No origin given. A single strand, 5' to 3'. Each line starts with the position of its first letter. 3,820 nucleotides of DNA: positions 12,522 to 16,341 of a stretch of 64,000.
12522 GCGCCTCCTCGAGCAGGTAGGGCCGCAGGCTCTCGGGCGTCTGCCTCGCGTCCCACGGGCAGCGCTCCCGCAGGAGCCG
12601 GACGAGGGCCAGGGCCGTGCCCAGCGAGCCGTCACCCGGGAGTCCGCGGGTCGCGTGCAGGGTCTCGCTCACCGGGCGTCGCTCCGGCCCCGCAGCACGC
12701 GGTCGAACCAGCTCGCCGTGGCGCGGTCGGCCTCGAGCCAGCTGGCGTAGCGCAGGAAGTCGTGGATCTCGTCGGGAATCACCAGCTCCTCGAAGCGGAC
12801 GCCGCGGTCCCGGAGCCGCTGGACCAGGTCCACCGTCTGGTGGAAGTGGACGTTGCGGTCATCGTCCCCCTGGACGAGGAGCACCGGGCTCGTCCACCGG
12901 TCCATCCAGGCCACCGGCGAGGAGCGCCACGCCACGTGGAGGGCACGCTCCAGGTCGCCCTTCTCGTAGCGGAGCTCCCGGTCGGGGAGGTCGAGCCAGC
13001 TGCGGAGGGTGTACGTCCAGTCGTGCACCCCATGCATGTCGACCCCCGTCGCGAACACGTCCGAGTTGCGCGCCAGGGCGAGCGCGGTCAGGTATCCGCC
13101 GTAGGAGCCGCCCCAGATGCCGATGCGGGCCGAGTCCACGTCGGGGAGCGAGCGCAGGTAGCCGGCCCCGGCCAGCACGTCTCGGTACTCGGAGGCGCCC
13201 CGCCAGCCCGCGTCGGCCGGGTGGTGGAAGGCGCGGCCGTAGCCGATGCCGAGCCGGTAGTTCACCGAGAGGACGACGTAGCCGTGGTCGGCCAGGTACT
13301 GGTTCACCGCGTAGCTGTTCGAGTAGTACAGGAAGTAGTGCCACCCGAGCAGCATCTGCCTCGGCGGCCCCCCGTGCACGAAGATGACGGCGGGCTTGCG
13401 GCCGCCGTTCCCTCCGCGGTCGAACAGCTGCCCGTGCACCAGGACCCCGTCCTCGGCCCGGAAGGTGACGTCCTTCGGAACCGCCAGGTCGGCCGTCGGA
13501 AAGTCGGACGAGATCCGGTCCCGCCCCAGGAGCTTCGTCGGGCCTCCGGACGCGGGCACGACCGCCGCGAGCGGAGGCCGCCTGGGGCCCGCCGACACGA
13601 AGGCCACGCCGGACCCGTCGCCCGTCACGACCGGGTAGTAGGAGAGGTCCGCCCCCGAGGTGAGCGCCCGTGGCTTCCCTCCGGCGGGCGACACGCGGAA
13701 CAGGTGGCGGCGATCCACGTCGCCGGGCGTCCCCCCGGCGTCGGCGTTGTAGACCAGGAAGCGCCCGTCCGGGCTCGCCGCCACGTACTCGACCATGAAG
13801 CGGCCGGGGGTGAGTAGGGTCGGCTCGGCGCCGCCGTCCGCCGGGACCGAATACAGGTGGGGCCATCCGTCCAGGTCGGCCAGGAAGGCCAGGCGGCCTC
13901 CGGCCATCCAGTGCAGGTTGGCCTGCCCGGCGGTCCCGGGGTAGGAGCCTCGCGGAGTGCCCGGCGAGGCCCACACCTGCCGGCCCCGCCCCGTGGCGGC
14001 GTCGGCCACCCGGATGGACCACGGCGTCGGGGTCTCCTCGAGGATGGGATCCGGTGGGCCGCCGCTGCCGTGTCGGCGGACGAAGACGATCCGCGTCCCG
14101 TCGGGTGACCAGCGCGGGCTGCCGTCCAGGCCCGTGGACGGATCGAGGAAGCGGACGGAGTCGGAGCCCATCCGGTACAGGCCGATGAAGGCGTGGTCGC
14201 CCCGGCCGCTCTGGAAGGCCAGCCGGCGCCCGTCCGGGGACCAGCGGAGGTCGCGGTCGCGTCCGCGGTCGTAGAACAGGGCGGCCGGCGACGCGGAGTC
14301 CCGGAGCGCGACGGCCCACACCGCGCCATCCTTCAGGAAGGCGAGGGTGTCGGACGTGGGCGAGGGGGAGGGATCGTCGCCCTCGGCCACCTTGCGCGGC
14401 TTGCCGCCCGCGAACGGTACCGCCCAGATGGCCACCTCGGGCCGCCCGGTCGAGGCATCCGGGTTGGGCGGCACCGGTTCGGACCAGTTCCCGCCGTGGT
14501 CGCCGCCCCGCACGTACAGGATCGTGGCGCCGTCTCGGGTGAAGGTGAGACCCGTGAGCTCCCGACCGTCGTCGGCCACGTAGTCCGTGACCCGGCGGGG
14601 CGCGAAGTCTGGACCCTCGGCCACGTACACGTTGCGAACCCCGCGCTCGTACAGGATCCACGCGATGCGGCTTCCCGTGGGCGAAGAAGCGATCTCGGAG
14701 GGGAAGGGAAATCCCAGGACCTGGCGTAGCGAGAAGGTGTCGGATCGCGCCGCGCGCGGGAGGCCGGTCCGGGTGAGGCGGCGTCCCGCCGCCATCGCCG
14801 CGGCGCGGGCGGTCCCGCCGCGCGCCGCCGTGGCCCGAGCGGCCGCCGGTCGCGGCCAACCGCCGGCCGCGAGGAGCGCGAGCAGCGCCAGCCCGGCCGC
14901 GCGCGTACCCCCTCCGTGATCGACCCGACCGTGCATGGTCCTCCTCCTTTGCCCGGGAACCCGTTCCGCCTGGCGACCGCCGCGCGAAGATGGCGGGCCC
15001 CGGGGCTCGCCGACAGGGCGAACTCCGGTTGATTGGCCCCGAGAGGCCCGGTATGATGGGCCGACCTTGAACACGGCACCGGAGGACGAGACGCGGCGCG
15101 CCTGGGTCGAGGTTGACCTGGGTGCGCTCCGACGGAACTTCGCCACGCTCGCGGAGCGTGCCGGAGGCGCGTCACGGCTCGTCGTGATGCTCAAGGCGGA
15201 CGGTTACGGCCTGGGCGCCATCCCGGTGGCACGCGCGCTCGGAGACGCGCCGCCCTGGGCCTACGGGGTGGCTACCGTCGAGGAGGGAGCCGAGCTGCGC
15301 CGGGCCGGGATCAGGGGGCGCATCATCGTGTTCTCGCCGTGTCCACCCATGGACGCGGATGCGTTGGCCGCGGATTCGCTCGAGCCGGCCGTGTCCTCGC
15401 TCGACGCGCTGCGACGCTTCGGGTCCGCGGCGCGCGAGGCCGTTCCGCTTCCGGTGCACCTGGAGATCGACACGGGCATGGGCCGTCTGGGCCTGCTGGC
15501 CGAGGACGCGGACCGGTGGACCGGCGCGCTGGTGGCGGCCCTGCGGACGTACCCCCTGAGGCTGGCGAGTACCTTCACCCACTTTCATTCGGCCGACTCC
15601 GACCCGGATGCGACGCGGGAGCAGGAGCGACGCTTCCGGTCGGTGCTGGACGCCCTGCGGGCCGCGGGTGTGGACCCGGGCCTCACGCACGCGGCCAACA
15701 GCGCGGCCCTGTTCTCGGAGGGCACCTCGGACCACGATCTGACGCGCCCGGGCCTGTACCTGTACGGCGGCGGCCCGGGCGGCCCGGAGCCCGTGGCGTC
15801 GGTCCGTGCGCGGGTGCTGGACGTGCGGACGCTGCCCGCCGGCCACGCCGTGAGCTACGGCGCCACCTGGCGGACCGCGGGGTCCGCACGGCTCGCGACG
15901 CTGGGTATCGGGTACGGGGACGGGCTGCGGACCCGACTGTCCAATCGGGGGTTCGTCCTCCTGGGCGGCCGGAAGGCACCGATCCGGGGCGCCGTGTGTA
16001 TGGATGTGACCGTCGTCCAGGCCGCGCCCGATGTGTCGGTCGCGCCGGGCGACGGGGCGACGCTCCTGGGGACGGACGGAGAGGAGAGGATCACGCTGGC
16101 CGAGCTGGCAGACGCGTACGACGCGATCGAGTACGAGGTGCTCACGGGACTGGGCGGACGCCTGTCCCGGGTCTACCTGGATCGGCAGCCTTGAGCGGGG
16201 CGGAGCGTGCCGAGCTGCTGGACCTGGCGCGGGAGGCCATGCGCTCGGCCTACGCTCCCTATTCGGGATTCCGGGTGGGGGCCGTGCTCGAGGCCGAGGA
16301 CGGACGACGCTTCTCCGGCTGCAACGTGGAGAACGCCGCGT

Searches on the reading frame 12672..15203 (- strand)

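Call 23: search_protein_families(library=pfam, proteins=[window:12672-15203:-], max_evalue=0.0001)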
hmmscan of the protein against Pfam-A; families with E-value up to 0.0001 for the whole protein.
window:12672-15203:- (844 aa): 7 families
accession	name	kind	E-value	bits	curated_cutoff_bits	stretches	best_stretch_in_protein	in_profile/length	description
PF00326.27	Peptidase_S9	-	1e-39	136.7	22.6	1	633-838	6-211/213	Prolyl oligopeptidase family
PF07676.18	PD40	-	1e-17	64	20.9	1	355-383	6-34/38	WD40-like Beta Propeller Repeat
PF00930.27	DPPIV_N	-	3.3e-10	39.7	22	1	434-527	246-336/354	Dipeptidyl peptidase IV (DPP IV) N-terminal region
PF20434.5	BD-FAE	-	5.7e-10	39.5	26.8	1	602-797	12-215/215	BD-FAE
PF01738.24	DLH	-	7.8e-06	26.1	21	1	629-822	29-194/217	Dienelactone hydrolase family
PF00561.26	Abhydrolase_1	-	1e-05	25.8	25.8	1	604-777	1-157/245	alpha/beta hydrolase fold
PF02129.25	Peptidase_S15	-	1.4e-05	25.4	23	0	633-731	43-134/262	X-Pro dipeptidyl-peptidase (S15 family)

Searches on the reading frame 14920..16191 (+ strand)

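Call 23: search_protein_families(library=pfam, proteins=[window:14920-16191:+], max_evalue=0.0001)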
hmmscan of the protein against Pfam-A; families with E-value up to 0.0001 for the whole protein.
window:14920-16191:+ (424 aa): 2 families
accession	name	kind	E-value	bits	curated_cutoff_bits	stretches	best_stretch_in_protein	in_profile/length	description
PF01168.26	Ala_racemase_N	-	1e-56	192.5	24.1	1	65-285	1-219/220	Alanine racemase, N-terminal domain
PF00842.27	Ala_racemase_C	-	6.1e-37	126.5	25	1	292-419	1-127/127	Alanine racemase, C-terminal domain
